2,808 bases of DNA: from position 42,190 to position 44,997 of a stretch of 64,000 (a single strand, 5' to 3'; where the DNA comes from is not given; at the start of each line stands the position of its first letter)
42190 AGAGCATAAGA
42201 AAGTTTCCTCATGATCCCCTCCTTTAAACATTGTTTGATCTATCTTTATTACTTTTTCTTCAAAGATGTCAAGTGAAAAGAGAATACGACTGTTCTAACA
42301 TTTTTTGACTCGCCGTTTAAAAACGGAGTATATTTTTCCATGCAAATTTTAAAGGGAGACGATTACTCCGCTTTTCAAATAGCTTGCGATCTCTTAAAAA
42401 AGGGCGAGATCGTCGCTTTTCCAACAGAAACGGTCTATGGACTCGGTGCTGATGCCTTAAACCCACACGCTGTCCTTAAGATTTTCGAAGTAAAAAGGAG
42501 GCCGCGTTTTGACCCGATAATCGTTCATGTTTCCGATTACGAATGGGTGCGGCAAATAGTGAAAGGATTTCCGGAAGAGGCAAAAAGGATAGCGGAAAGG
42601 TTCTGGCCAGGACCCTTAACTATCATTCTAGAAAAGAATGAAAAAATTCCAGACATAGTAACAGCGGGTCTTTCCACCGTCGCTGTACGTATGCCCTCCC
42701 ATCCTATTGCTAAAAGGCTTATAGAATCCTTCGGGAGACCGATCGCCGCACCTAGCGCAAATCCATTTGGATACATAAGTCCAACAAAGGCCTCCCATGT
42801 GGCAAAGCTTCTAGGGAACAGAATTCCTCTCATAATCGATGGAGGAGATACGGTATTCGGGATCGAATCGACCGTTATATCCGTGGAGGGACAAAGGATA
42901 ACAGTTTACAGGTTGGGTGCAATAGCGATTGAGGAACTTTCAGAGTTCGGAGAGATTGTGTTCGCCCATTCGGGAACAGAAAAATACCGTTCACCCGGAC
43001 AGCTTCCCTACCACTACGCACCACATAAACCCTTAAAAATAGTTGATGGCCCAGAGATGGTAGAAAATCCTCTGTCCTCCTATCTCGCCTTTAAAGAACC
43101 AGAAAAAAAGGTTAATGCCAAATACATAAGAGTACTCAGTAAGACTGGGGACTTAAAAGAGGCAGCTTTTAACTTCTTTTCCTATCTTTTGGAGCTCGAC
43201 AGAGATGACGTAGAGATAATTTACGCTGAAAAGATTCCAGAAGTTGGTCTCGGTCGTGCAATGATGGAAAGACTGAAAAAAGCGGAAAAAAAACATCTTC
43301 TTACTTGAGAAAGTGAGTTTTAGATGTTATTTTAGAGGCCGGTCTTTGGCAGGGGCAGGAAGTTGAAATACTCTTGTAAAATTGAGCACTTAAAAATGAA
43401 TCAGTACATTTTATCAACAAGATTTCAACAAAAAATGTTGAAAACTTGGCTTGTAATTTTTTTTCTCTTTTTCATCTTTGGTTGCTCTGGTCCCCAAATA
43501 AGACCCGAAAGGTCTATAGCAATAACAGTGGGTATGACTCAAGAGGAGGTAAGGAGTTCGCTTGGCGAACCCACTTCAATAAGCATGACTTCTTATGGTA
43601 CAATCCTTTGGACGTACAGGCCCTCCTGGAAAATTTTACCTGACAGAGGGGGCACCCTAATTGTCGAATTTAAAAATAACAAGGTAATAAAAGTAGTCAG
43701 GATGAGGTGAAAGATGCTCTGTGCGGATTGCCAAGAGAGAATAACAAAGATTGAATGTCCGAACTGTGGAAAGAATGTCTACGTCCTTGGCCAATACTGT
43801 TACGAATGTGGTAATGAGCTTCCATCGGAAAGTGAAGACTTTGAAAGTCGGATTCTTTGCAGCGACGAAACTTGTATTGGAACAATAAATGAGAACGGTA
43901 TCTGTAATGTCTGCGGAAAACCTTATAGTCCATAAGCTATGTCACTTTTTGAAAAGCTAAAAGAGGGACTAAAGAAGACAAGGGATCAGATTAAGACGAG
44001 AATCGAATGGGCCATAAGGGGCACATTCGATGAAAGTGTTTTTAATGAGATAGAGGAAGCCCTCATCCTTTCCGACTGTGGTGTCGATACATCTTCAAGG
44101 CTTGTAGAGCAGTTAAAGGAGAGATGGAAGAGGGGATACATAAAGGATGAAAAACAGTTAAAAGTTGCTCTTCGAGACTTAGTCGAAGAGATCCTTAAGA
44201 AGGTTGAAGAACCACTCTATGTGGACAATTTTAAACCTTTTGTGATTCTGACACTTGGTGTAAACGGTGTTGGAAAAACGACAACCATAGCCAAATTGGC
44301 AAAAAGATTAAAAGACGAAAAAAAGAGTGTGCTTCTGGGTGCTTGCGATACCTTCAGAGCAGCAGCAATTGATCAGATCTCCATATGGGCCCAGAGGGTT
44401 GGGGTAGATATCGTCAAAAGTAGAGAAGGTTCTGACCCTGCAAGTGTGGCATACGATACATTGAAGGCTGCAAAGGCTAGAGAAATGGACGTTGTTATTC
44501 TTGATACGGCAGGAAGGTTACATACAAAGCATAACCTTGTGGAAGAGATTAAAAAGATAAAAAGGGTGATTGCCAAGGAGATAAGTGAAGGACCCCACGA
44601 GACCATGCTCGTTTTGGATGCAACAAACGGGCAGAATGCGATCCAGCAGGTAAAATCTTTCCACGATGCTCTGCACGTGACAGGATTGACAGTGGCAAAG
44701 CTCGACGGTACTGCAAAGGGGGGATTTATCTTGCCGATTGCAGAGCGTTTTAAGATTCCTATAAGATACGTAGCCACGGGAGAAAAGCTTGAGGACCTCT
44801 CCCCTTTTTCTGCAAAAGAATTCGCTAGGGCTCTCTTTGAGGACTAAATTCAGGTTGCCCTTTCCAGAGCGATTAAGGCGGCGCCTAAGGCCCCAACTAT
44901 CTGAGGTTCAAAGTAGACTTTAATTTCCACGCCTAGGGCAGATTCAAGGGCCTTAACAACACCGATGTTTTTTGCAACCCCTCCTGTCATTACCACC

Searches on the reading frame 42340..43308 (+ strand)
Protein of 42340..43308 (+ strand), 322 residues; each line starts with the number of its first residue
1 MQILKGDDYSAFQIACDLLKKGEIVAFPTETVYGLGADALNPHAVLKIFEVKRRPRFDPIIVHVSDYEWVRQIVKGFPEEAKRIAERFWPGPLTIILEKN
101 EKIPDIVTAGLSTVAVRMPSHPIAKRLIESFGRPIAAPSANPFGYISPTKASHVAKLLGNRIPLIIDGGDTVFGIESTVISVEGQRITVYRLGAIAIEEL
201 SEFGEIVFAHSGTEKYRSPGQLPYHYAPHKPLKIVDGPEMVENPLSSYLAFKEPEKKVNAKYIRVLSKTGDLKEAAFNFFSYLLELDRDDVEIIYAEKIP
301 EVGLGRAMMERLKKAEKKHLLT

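Call 60: search_protein_families(library=pfam, proteins=[window:42340-43308:+], max_evalue=0.00001)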
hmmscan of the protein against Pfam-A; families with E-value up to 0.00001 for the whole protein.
window:42340-43308:+ (322 aa): 2 families
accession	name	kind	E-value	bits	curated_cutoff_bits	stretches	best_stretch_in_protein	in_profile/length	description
PF01300.24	Sua5_yciO_yrdC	-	1.5e-60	204.2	25.1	1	18-193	2-178/178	Telomere recombination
PF03481.19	Sua5_C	-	6.8e-21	75.7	22.9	1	196-315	2-134/136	Threonylcarbamoyl-AMP synthase, C-terminal domain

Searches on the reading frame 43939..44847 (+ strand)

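Call 60: search_protein_families(library=pfam, proteins=[window:43939-44847:+], max_evalue=0.00001)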
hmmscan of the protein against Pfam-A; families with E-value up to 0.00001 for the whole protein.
window:43939-44847:+ (302 aa): 2 families
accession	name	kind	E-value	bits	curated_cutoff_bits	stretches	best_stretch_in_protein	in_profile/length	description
PF00448.28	SRP54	-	6.8e-74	248.2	22.7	1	100-300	1-195/196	SRP54-type protein, GTPase domain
PF02881.24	SRP54_N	-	7.1e-10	39.4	22.4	1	27-80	15-73/75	SRP54-type protein, helical bundle domain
